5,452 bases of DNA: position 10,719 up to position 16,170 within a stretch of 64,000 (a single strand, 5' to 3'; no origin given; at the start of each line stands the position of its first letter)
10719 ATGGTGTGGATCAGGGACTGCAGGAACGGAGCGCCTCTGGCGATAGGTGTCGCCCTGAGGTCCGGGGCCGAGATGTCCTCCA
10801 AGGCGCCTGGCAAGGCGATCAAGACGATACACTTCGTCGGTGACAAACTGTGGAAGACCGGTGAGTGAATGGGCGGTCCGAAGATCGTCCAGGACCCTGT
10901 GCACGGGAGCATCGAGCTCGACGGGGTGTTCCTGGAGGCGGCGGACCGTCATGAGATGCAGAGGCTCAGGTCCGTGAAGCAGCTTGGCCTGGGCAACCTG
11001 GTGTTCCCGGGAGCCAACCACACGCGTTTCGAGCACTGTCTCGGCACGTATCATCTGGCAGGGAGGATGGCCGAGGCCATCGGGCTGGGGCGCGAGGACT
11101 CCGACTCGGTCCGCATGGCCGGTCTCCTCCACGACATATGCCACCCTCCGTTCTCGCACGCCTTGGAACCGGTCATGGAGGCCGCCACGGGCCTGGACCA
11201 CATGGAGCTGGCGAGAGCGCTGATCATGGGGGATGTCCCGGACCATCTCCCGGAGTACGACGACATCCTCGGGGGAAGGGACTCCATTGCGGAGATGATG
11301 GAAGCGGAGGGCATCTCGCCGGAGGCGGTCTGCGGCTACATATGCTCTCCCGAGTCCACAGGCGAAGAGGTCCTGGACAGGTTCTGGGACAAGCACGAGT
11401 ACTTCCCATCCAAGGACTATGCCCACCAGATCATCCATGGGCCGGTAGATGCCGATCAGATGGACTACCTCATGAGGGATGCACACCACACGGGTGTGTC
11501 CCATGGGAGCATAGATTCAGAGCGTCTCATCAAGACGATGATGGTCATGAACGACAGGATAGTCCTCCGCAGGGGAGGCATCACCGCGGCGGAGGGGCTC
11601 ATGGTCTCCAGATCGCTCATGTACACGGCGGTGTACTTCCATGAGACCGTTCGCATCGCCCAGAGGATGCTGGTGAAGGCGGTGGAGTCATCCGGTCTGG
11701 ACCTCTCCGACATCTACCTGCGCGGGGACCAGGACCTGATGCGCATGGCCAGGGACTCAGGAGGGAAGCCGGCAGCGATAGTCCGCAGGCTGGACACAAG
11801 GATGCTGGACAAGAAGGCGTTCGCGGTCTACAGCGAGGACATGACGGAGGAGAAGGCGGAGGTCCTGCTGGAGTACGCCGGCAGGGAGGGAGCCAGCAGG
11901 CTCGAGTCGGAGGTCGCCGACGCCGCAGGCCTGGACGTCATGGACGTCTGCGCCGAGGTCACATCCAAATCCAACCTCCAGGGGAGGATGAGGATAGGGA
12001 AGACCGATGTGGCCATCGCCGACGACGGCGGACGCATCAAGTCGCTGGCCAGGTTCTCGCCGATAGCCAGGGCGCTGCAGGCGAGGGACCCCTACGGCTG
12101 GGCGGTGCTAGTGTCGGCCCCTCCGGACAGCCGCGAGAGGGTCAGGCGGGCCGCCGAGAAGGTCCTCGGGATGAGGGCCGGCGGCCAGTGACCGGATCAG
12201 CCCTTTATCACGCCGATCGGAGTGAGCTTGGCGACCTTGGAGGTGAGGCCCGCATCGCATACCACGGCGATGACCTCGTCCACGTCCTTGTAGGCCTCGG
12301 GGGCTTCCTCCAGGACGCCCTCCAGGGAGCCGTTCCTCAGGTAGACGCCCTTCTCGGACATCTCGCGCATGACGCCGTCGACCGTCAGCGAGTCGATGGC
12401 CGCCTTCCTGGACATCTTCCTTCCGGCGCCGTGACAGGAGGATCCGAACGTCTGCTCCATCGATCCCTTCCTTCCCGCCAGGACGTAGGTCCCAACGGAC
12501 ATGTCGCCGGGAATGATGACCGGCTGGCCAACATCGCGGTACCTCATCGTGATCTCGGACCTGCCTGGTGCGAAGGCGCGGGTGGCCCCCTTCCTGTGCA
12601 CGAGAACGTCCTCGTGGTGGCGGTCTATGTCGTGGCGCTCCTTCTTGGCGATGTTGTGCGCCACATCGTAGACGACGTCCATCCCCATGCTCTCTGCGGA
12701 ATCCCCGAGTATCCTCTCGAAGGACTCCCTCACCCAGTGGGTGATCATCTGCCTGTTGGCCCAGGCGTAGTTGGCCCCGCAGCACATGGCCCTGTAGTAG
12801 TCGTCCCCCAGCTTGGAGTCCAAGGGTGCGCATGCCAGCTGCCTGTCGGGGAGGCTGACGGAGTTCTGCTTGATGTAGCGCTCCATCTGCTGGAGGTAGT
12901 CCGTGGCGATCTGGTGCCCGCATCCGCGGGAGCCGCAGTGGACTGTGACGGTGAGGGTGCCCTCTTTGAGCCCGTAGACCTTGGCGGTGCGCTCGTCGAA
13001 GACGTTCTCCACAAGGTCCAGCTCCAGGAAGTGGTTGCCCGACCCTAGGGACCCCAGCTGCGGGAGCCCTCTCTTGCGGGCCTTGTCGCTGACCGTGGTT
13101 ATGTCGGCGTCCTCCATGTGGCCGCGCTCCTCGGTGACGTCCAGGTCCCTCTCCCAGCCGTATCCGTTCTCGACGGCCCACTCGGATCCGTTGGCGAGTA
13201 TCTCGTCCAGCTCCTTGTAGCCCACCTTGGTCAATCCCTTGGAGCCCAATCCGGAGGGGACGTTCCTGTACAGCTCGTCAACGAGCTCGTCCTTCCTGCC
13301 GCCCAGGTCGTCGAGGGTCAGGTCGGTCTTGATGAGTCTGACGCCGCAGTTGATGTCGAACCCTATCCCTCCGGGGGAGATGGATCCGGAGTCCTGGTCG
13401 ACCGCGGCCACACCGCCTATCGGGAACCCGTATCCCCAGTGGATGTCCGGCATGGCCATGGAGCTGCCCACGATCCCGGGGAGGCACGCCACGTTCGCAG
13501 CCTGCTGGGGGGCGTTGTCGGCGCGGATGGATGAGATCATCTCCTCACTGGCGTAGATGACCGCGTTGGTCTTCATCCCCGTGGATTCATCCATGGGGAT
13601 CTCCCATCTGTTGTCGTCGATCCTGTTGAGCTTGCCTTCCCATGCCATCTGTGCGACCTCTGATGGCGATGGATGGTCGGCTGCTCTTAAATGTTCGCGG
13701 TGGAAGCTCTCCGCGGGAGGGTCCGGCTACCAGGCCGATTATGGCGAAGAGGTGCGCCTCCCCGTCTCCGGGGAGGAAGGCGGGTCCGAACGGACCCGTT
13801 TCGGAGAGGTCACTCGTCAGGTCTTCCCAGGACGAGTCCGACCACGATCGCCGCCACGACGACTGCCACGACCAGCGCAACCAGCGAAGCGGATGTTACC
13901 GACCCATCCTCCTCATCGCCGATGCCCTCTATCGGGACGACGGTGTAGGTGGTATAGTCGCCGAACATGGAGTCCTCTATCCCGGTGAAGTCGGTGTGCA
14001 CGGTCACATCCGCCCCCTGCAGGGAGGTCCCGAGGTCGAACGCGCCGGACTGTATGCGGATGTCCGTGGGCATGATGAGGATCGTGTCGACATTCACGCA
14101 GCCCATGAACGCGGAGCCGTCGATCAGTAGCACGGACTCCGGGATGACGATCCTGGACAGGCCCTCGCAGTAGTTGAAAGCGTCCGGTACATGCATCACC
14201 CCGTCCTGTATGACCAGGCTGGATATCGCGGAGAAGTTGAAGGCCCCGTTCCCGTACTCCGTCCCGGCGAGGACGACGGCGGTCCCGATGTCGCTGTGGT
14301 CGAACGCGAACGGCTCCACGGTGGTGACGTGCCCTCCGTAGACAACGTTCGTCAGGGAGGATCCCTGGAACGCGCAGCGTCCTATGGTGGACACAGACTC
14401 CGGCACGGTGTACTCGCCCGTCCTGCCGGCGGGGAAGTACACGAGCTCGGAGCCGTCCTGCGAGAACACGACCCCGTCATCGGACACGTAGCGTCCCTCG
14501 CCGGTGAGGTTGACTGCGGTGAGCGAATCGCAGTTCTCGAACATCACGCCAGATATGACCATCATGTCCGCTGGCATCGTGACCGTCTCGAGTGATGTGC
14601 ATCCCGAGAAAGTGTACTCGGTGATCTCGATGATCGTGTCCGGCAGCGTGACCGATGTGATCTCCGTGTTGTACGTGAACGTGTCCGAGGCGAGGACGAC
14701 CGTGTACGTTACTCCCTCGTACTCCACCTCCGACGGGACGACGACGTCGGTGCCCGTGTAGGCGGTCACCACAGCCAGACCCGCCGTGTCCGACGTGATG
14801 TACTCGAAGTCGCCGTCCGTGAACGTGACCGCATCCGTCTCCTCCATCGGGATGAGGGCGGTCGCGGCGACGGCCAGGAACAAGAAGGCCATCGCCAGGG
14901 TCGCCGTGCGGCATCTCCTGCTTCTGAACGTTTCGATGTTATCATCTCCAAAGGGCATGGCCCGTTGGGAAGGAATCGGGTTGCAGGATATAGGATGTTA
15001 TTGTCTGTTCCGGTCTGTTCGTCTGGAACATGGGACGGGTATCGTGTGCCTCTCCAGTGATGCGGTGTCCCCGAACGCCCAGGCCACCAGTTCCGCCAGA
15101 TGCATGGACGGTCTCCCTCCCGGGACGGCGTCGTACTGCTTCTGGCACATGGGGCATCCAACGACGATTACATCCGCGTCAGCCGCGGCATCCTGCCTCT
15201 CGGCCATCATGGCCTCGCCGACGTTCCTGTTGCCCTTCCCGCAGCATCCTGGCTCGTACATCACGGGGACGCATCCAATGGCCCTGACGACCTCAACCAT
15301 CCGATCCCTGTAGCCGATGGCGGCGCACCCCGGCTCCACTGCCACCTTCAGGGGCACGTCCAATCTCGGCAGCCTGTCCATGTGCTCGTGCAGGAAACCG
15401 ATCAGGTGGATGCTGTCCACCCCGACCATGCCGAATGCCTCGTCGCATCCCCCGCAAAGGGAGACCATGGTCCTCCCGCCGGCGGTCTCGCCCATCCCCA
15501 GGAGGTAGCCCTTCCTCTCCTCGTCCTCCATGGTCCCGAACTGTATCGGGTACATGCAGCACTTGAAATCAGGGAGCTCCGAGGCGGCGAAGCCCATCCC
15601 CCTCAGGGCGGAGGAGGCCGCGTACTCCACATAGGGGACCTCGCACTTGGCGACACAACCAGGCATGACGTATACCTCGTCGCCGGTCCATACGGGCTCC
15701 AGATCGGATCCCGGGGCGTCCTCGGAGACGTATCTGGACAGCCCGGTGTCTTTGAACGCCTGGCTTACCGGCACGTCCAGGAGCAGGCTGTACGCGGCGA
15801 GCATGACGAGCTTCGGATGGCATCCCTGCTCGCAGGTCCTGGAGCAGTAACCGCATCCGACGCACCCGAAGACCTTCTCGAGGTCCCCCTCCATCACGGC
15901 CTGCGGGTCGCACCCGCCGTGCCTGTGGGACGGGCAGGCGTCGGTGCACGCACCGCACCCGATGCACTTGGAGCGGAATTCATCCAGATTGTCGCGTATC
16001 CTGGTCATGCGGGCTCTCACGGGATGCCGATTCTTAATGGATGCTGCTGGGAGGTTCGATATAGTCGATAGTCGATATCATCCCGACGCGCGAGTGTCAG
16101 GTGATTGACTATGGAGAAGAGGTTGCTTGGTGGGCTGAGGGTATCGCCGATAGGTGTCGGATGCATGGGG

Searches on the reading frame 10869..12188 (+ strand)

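Call 18: search_protein_families(library=pfam, proteins=[window:10869-12188:+], max_evalue=0.00001)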
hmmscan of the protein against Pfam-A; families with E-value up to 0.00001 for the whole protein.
window:10869-12188:+ (440 aa): 2 families
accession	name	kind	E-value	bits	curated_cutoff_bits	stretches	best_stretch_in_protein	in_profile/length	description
PF19276.4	HD_assoc_2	-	3.7e-38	131.6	23.1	1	215-436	1-214/222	HD associated region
PF01966.28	HD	-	1.2e-12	48.6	22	1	53-116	1-63/116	HD domain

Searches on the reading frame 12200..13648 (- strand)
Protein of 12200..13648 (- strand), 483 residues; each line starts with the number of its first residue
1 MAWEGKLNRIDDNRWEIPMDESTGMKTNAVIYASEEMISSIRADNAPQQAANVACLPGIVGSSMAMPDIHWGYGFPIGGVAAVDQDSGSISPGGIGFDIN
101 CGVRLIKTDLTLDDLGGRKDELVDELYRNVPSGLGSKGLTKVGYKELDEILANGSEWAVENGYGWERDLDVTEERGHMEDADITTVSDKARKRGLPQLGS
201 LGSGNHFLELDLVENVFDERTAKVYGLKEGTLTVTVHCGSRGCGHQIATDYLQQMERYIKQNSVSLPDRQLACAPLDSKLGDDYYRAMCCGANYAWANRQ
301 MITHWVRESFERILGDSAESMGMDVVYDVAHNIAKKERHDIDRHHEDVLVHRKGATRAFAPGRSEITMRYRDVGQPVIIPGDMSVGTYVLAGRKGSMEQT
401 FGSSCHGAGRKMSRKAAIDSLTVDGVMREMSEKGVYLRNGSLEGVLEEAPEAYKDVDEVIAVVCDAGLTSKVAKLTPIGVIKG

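Call 18: search_protein_families(library=pfam, proteins=[window:12200-13648:-], max_evalue=0.00001)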
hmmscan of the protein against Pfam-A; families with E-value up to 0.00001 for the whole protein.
window:12200-13648:- (483 aa): 1 family
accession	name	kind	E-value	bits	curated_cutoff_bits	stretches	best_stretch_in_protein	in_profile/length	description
PF01139.22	RtcB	-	6.6e-173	576.2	27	1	49-483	1-426/426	tRNA-splicing ligase RtcB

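Call 21: find_related_loci(query=window:12200-13648:-, collection=genome_contigs, flank=2000)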
Query window:12200-13648:- (483 aa) in genome_contigs; peptide patterns used: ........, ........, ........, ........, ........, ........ (x = any residue, [..] = any of these).
600 stretches matched a pattern (row limit reached: there are more); 584 encode a relative of the query (tblastn E <= 1e-3); the best 80 are kept; 80 distinct loci.
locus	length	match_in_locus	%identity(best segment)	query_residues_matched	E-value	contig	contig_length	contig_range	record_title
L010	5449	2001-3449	89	1-483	0e+0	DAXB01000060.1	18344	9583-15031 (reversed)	MAG TPA_asm: Methanomassiliicoccaceae archaeon UBA113 UBA113_contig_381, whole genome shotgun sequence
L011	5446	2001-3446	89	1-482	0e+0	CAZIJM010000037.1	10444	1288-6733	MAG TPA_asm: uncultured Methanomassiliicoccales archaeon isolate SRP141132_co5_288 genome assembly, contig: NODE_5851_le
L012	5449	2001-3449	89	1-483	0e+0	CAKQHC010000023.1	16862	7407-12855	MAG: uncultured Methanomassiliicoccales archaeon isolate REFINED_METABAT215_TOP10_CONTIGS_1500_ASSEMBLY_K77_MERGED__Hadz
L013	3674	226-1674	88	1-483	0e+0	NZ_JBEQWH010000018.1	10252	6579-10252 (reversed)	Candidatus Methanoprimaticola sp. MG2 NODE_18_length_10252_cov_227.434, whole genome shotgun sequence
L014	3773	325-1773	83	1-483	0e+0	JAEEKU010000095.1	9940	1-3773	MAG: Methanomassiliicoccaceae archaeon isolate Tb.RUG.20 k141_6182114_flag=1_multi=7.0000_len=9940, whole genome shotgun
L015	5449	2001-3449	80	1-483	0e+0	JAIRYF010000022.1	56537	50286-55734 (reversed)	MAG: Candidatus Methanoplasma glyptotermitis isolate Gsp477_bin30 k119_3286760, whole genome shotgun sequence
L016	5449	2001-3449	77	1-483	0e+0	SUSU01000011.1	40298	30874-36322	MAG: Thermoplasmata archaeon isolate SIG2 NODE_147_length_40298_cov_5.432063, whole genome shotgun sequence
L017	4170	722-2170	75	1-483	0e+0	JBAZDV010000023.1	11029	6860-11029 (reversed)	MAG: Candidatus Methanomethylophilaceae archaeon isolate SO_2017_LW3_108 NODE_18281_length_11029_cov_2.244909_LW162_2017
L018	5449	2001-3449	76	1-483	0e+0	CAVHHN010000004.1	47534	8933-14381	Faecalibacterium sp. CAG:74 isolate H07682-L1_cleanbin_000025 genome assembly, contig: Spades_H07682-L1_contig_465, whol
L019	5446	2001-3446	75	1-483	0e+0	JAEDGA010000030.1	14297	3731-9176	MAG: Candidatus Methanomethylophilaceae archaeon isolate MAG098 NODE_3427_length_14297_cov_7.004072, whole genome shotgu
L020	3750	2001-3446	74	1-483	0e+0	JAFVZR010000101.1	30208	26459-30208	MAG: Candidatus Methanomethylophilaceae archaeon isolate RGIG5541 Sheep_Colon.Co__c1435994, whole genome shotgun sequenc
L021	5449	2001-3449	73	1-483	0e+0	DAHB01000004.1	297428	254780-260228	MAG TPA_asm: Methanomassiliicoccaceae archaeon UBA421 UBA421_contig_141, whole genome shotgun sequence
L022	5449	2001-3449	70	1-483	0e+0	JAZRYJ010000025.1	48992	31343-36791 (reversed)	MAG: Candidatus Methanarcanum sp. isolate T1900044950_TA20190003.MAGScoT_cleanbin_000010 SGB_3591_k141_1040370, whole ge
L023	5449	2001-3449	72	1-483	0e+0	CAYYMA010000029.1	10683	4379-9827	MAG TPA_asm: uncultured Methanomassiliicoccales archaeon isolate ERP122455_co2_252 genome assembly, contig: NODE_1700_le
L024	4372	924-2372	70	1-483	0e+0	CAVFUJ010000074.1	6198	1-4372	Anaerovoracaceae bacterium isolate H07613-L1_cleanbin_000009 genome assembly, contig: Spades_H07613-L1_contig_4684, whol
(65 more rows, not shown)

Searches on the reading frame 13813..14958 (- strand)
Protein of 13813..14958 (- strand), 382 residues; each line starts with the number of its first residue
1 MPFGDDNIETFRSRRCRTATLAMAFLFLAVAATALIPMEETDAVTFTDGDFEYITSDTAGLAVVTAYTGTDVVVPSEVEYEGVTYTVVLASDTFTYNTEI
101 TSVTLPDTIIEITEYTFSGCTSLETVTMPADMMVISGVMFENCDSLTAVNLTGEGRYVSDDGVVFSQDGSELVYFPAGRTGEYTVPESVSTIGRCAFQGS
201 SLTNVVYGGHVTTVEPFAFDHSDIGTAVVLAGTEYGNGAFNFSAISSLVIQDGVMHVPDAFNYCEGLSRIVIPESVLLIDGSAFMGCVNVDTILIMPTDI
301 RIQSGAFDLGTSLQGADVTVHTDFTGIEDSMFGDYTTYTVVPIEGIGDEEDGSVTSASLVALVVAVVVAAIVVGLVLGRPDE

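Call 18: search_protein_families(library=pfam, proteins=[window:13813-14958:-], max_evalue=0.00001)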
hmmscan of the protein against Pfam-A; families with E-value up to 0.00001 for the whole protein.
window:13813-14958:- (382 aa): 1 family
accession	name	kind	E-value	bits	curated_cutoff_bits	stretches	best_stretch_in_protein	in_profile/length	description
PF13306.12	LRR_5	-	3.1e-32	111.6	27.7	3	91-154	5-66/127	BspA type Leucine rich repeat region (6 copies)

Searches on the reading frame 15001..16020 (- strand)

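Call 18: search_protein_families(library=pfam, proteins=[window:15001-16020:-], max_evalue=0.00001)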
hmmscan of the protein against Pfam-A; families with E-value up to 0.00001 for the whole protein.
window:15001-16020:- (340 aa): 2 families
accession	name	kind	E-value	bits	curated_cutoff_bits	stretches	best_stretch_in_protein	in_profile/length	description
PF13237.11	Fer4_10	-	6.5e-07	29.6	25.5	1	17-63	7-52/53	4Fe-4S dicluster domain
PF13187.11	Fer4_9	-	5.5e-06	26.8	27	1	18-67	1-51/52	4Fe-4S dicluster domain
